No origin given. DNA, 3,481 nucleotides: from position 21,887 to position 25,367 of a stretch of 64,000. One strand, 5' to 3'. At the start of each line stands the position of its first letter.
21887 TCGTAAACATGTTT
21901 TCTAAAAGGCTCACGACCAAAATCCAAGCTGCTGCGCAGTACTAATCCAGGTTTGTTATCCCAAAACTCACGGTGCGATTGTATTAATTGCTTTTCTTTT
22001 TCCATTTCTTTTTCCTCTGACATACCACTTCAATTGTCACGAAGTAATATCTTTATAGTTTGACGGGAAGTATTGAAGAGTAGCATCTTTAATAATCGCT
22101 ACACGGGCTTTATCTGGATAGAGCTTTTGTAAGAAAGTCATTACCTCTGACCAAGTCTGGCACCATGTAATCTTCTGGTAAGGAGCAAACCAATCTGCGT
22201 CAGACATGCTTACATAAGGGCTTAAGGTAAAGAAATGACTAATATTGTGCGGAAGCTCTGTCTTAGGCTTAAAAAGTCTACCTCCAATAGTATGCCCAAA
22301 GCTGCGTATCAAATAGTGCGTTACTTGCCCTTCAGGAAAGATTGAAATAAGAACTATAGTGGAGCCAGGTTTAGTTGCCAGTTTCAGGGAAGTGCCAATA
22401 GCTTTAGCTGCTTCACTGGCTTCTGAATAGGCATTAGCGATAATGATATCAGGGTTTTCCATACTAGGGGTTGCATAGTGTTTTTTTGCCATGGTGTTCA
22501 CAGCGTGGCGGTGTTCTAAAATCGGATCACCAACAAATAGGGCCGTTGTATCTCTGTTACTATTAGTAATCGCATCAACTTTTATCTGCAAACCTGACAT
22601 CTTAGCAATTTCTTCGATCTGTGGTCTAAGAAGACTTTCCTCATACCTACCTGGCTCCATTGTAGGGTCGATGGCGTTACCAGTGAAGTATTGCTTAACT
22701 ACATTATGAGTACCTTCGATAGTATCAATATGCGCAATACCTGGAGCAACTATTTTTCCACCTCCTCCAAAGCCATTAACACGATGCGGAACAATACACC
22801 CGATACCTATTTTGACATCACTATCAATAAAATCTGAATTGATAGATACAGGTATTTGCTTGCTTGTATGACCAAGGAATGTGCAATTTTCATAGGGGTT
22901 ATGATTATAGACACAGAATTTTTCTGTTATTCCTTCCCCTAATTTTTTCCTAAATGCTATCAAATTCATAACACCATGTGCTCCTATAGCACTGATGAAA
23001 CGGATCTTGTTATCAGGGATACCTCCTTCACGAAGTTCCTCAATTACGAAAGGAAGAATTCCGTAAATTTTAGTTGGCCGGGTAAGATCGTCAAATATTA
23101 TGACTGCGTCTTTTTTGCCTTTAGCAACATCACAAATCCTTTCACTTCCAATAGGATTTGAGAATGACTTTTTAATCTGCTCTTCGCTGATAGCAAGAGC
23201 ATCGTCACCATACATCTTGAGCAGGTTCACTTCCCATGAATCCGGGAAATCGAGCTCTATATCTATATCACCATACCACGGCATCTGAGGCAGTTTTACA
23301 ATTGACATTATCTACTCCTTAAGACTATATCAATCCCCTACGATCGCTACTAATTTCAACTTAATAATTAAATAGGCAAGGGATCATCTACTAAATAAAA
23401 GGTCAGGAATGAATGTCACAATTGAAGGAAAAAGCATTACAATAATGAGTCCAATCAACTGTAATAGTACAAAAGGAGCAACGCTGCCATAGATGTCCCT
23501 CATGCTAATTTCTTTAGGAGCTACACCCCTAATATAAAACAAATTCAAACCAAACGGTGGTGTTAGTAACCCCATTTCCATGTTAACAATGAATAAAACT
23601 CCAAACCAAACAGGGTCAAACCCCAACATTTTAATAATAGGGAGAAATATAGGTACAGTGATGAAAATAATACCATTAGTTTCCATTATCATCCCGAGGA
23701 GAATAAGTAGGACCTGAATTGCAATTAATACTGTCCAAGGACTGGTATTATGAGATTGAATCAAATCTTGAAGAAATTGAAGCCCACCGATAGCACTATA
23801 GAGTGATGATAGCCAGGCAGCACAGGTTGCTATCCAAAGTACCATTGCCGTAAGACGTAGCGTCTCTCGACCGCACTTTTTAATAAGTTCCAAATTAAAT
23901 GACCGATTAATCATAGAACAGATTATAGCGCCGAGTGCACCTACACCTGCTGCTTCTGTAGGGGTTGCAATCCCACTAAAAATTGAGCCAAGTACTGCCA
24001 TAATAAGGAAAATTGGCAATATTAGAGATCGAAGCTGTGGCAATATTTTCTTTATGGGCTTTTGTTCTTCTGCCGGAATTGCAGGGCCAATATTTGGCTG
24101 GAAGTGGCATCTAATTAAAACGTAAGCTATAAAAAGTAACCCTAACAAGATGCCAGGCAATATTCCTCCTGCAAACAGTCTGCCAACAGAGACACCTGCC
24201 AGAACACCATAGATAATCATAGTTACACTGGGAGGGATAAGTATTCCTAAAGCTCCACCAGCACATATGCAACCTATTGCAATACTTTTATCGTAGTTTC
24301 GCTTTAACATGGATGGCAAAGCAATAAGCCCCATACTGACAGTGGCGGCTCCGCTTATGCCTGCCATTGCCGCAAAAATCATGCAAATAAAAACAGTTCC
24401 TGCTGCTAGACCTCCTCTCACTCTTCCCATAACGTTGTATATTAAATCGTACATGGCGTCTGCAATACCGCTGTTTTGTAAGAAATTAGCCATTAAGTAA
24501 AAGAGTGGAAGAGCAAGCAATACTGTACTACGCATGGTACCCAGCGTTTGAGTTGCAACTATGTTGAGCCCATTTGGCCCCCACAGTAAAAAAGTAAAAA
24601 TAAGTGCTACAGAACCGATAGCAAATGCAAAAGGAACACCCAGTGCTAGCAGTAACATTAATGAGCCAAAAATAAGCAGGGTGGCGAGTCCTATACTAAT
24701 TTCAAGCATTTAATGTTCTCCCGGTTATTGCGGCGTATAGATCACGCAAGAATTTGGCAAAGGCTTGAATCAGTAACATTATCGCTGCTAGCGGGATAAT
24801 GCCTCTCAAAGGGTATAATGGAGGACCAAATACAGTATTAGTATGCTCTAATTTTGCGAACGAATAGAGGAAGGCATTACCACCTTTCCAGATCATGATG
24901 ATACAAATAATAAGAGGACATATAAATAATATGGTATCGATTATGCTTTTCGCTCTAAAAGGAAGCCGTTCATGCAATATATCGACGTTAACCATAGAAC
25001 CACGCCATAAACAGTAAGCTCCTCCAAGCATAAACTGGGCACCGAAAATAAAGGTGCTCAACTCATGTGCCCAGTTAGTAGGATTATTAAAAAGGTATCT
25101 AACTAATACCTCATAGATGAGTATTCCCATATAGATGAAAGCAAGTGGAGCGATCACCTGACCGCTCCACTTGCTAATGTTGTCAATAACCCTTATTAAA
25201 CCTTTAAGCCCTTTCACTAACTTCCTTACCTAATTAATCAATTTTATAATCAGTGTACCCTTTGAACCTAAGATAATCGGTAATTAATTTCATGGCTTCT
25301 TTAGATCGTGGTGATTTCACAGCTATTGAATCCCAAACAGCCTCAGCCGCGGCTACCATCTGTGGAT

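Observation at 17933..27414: IclR-controlled eight-gene operon joining a TRAP transporter, a LarA-like protein and a corrinoid protein flanked by two UroD-fold proteins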

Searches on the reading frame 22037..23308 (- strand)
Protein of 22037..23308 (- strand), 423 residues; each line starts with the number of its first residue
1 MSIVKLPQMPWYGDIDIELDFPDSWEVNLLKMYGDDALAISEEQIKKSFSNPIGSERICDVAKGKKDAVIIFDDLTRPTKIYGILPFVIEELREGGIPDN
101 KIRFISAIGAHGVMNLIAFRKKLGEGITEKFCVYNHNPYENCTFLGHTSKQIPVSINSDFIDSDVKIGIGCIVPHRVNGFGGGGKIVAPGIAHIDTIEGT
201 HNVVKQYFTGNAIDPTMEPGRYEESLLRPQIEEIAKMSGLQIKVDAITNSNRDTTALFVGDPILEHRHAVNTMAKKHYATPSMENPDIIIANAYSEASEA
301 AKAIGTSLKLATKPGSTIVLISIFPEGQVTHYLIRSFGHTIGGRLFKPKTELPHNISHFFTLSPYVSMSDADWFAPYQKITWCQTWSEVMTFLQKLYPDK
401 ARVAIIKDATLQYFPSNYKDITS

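Call 3: search_protein_families(library=pfam, proteins=[window:22037-23308:-], max_evalue=0.01)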
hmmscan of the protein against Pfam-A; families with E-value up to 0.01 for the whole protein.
window:22037-23308:- (423 aa): 1 family
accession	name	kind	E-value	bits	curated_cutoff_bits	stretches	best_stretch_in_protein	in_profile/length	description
PF09861.14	Lar_N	-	1.6e-48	165.1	23.3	1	12-205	1-196/204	Lactate racemase N-terminal domain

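Call 4: search_protein_families(library=ncbifam, proteins=[window:22037-23308:-], max_evalue=0.01)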
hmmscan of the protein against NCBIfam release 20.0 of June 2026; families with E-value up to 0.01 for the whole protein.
window:22037-23308:- (423 aa): 6 families
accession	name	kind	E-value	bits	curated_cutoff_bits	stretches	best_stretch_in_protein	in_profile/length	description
NF052593.1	NPN_racem_MAR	equivalog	3e-52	177.6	500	1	12-326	5-316/415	nickel-dependent malate racemase, LarAH6 family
NF052595.1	NPN_LarAH5_MAR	equivalog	3.4e-47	161.3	462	1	12-327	5-316/415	nickel-dependent malate racemase, LarAH5 family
NF052525.1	NPN_LarAH10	equivalog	8.1e-43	146.7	540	1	12-338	7-339/426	NPN-dependent 2-hydroxyacid racemase, LarAH10 family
NF033504.2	Ni_dep_LarA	equivalog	3e-41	141.5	460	1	12-291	6-280/422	nickel-dependent lactate racemase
NF052592.1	LarAH_14_15_16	equivalog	6.6e-08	31.3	740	1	39-205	42-214/520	NPN-dependent hydroxyacid isomerase, LarAH14/15/16 family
NF052594.1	NPN_18_hexonate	equivalog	8.7e-06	24.7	500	1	64-338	23-313/411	nickel-dependent putative hexonate epimerase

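Call 25: search_solved_structures(query=window:22037-23308:-, max_evalue=0.001, show_alignments=2)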
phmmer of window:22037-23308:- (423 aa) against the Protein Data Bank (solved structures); distinct sequences matched with E-value up to 0.001: 10.
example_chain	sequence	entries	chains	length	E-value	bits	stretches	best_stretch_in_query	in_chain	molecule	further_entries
6d6z_A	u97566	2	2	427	3.1e-33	118.5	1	32-327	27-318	Malate racemase Mar2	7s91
9eid_A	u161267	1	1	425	4.9e-26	94.8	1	12-327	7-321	A broad-substrate spectrum lactate racemase A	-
9eia_A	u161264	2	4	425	5e-26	94.7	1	12-327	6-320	A broad-substrate spectrum lactate racemase A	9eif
2yjg_A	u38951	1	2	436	1.9e-25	92.8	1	12-292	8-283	LACTATE RACEMASE APOPROTEIN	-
6c1w_A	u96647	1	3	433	3.4e-20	75.5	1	41-326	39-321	Lactate racemase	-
5huq_A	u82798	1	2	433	3.4e-20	75.5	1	41-326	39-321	Lactate racemization operon protein LarA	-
8ezf_B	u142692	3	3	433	6.8e-19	71.2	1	41-326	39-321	Lactate racemase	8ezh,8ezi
4nar_A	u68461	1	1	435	2.4e-08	36.4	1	40-201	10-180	Putative uronate isomerase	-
9q2u_A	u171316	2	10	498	8.3e-08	34.7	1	12-205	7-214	Lactate racemase A | LarA-like nickel-pincer nucleotide cofactor-utilizing enzyme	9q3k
9q3j_A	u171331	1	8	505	3.1e-05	26.2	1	13-201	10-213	DUF2088 domain-containing protein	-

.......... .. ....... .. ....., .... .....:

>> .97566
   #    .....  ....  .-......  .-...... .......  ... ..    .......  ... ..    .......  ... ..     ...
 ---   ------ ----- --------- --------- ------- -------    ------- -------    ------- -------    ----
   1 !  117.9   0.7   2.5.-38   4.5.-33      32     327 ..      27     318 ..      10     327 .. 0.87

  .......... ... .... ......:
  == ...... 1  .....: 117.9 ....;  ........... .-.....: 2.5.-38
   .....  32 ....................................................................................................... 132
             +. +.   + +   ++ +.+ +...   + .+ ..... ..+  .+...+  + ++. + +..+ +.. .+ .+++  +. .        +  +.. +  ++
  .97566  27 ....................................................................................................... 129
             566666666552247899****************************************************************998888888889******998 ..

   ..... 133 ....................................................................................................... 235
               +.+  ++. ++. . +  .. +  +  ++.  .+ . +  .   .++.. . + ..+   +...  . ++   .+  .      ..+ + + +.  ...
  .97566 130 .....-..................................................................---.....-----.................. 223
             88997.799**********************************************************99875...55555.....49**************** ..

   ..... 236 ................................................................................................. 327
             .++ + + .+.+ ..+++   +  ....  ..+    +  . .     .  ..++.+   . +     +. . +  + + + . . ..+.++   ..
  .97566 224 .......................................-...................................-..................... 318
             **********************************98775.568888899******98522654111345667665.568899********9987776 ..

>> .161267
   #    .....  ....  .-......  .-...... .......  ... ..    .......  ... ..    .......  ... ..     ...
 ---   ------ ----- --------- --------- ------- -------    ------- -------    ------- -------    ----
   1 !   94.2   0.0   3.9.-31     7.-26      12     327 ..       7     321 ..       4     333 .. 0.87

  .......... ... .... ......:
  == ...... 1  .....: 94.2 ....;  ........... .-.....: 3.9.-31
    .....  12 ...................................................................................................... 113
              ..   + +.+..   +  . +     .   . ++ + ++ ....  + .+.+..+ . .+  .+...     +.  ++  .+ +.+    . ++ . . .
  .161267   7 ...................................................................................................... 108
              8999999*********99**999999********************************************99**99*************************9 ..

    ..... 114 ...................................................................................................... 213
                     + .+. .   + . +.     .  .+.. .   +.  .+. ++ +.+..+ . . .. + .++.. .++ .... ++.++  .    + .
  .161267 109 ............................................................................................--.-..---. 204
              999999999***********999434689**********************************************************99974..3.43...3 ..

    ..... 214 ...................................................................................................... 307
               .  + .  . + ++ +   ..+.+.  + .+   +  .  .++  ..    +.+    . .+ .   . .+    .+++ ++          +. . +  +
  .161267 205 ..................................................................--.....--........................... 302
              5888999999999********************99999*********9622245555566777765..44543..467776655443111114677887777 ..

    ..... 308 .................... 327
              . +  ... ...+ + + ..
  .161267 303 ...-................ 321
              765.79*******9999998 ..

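Call 67: find_homologous_proteins(query=window:22037-23308:-, max_evalue=1e-30)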
Query window:22037-23308:- (423 aa): 1930 proteins with E <= 1e-30 among 5295 candidates; the best 120 are listed.
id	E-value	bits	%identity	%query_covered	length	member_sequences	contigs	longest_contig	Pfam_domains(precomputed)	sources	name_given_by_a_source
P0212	3.7e-289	976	100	100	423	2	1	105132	PF09861.15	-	-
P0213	2.3e-212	724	72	98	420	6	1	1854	PF09861.15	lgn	-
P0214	4.1e-207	706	70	98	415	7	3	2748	PF09861.15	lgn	-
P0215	7.6e-205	699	68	99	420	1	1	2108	PF09861.15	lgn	-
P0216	2.2e-203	694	68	97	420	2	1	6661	PF09861.15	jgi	-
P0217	7.6e-201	686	69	98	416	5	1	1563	PF09861.15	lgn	-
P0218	1.3e-198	678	68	98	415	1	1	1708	PF09861.15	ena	-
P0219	3.7e-194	664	64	99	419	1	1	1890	PF09861.15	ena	-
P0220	6.5e-190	650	64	99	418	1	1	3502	PF09861.15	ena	-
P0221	2.9e-159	549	55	98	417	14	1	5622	PF09861.15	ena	-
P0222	4.5e-141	489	52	98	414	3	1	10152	PF09861.15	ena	-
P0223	1.4e-138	480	52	98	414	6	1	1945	PF09861.15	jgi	-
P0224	3.9e-138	479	51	98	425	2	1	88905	PF09861.15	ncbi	-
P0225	1.0e-137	478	51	97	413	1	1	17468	PF09861.15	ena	-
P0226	2.0e-137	477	51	98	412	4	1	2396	PF09861.15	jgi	-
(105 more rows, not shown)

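Call 68: find_encoding_contigs(protein=P0216, flank=8000, max_places=2)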
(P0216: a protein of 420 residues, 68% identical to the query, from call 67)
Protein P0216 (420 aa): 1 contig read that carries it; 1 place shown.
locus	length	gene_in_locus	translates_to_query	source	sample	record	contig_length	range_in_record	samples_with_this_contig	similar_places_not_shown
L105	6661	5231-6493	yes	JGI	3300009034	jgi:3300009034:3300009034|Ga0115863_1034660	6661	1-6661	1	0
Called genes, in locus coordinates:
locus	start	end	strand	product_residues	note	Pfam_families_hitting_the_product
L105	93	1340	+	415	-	-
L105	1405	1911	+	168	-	PF04290:DctQ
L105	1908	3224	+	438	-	PF06808:DctM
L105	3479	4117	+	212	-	PF02607:B12-binding_2, PF02310:B12-binding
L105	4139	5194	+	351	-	PF01208:URO-D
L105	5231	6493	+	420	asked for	PF09861:Lar_N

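Call 69: find_encoding_contigs(protein=P0225, flank=10000, max_places=2)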
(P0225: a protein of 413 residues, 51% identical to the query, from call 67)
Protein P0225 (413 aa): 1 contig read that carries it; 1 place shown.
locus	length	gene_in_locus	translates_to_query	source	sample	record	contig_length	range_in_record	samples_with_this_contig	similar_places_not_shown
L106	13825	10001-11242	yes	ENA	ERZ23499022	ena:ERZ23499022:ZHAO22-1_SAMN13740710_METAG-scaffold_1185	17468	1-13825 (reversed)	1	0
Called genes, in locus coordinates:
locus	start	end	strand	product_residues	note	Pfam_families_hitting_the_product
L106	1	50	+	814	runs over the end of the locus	PF01315:Ald_Xan_dh_C, PF02738:MoCoBD_1, PF20256:MoCoBD_2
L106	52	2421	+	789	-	PF00941:FAD_binding_5, PF14691:Fer4_20, PF00070:Pyr_redox (weak), PF01266:DAO (weak), PF07992:Pyr_redox_2, PF13450:NAD_binding_8, PF00070:Pyr_redox (weak), PF03450:CO_deh_flav_C, +6 more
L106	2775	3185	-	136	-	PF00376:MerR, PF13411:MerR_1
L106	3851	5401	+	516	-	PF01547:SBP_bac_1, PF13416:SBP_bac_8 (weak)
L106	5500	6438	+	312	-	PF00528:BPD_transp_1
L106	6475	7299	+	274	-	PF00528:BPD_transp_1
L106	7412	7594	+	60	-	-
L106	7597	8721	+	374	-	PF00005:ABC_tran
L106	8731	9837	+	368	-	PF00005:ABC_tran, PF17912:OB_MalK (weak), PF08402:TOBE_2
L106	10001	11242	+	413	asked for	PF09861:Lar_N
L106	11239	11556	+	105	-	-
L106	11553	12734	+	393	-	PF04295:GD_AH_second, PF20629:GD_AH_C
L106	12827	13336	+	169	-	PF09719:C_GCAxxG_C_C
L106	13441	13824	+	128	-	?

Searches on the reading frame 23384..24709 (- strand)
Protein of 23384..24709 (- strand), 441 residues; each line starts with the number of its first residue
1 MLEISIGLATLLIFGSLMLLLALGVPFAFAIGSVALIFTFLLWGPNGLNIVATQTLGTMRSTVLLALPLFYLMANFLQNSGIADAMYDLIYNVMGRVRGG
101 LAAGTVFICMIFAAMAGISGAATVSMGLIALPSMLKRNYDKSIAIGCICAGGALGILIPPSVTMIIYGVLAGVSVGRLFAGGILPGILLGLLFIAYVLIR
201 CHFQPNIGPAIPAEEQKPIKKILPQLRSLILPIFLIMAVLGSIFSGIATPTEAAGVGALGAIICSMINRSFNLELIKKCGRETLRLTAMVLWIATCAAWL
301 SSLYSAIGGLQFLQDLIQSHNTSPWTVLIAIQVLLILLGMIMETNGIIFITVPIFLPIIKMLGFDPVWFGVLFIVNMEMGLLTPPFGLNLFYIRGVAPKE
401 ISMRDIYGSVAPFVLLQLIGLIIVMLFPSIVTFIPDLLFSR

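Call 3: search_protein_families(library=pfam, proteins=[window:23384-24709:-], max_evalue=0.01)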
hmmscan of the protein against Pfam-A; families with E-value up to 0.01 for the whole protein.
window:23384-24709:- (441 aa): 1 family
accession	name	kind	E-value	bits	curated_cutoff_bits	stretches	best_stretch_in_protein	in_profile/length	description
PF06808.19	DctM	-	3.4e-91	306.6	23.8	1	14-430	1-413/413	Tripartite ATP-independent periplasmic transporter, DctM component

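Call 4: search_protein_families(library=ncbifam, proteins=[window:23384-24709:-], max_evalue=0.01)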
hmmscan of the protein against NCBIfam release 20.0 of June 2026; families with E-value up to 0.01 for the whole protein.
window:23384-24709:- (441 aa): 3 families
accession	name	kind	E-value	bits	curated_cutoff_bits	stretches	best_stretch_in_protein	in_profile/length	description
TIGR00786.1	dctM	subfamily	2.2e-107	359.3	268.45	1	24-435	1-405/405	TRAP transporter large permease subunit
NF011634.1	PRK15060.1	equivalog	5.7e-51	173.9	800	1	9-432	2-418/425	2,3-diketo-L-gulonate TRAP transporter large permease YiaN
TIGR02123.1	TRAP_fused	subfamily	1.7e-11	43.6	320.65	1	57-397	161-503/615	TRAP transporter fused permease subunit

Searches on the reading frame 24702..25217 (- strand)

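Call 3: search_protein_families(library=pfam, proteins=[window:24702-25217:-], max_evalue=0.01)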
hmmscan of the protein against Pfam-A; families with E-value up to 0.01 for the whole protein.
window:24702-25217:- (171 aa): 1 family
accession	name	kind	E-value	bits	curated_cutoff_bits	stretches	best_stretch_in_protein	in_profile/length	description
PF04290.18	DctQ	-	2e-27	96.1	28.3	1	30-160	2-130/132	Tripartite ATP-independent periplasmic transporters, DctQ component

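Call 4: search_protein_families(library=ncbifam, proteins=[window:24702-25217:-], max_evalue=0.01)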
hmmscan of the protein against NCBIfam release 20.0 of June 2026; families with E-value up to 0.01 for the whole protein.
window:24702-25217:- (171 aa): 2 families
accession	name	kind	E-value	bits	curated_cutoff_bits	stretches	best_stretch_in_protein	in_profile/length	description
NF007374.1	PRK09877.1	equivalog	0.0065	16.8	260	1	27-165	14-145/157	2,3-diketo-L-gulonate TRAP transporter small permease YiaM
NF008100.0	PRK10845.1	equivalog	0.0075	16.4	264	0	53-156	29-126/162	colicin V production protein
